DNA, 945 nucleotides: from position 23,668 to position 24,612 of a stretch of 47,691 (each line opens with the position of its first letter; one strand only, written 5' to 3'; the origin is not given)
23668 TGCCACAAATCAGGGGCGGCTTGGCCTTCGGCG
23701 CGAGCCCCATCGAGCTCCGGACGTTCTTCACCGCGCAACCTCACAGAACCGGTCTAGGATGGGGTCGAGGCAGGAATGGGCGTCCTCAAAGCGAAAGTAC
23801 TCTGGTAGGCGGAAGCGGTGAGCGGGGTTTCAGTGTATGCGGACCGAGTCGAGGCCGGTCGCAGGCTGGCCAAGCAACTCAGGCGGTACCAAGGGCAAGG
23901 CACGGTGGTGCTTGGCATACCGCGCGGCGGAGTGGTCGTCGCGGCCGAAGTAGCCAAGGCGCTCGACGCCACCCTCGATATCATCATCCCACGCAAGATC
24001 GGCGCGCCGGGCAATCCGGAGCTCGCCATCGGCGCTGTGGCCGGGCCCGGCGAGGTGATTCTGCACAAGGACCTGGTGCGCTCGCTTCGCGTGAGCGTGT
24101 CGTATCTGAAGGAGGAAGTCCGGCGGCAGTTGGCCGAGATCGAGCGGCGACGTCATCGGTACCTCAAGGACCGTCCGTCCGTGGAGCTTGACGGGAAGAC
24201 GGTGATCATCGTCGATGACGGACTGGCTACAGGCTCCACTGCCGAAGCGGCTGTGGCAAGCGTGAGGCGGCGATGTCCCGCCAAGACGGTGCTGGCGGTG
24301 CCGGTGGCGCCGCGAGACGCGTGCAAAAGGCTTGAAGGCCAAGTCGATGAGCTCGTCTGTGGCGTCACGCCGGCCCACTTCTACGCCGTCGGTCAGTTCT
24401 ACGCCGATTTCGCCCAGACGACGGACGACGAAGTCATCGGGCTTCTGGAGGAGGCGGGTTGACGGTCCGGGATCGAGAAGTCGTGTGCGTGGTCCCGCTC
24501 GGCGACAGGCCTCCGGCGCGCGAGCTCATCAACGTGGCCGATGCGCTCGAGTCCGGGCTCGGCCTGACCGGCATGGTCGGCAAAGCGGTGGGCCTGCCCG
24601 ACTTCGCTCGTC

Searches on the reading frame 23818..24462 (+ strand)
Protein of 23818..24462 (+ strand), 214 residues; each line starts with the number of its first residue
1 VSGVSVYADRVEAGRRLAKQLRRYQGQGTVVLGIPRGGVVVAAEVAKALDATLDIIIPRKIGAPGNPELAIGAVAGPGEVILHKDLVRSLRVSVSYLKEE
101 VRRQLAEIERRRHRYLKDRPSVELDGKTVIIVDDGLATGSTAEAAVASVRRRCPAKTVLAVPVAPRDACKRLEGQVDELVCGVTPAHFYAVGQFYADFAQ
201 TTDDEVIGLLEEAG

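Call 5: search_protein_families(library=pfam, proteins=[window:23818-24462:+], max_evalue=0.01)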
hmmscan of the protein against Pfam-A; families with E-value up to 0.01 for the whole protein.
window:23818-24462:+ (214 aa): 3 families
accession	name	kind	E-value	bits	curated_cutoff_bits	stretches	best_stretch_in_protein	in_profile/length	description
PF00156.33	Pribosyltran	-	4e-19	68.9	26.3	1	11-194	12-153/158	Phosphoribosyl transferase domain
PF15609.12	PRTase_2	-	0.00012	22.1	28.8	1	117-162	110-155/188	Phosphoribosyl transferase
PF14681.12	UPRTase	-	0.0079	16.1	27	0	123-173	117-169/206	Uracil phosphoribosyltransferase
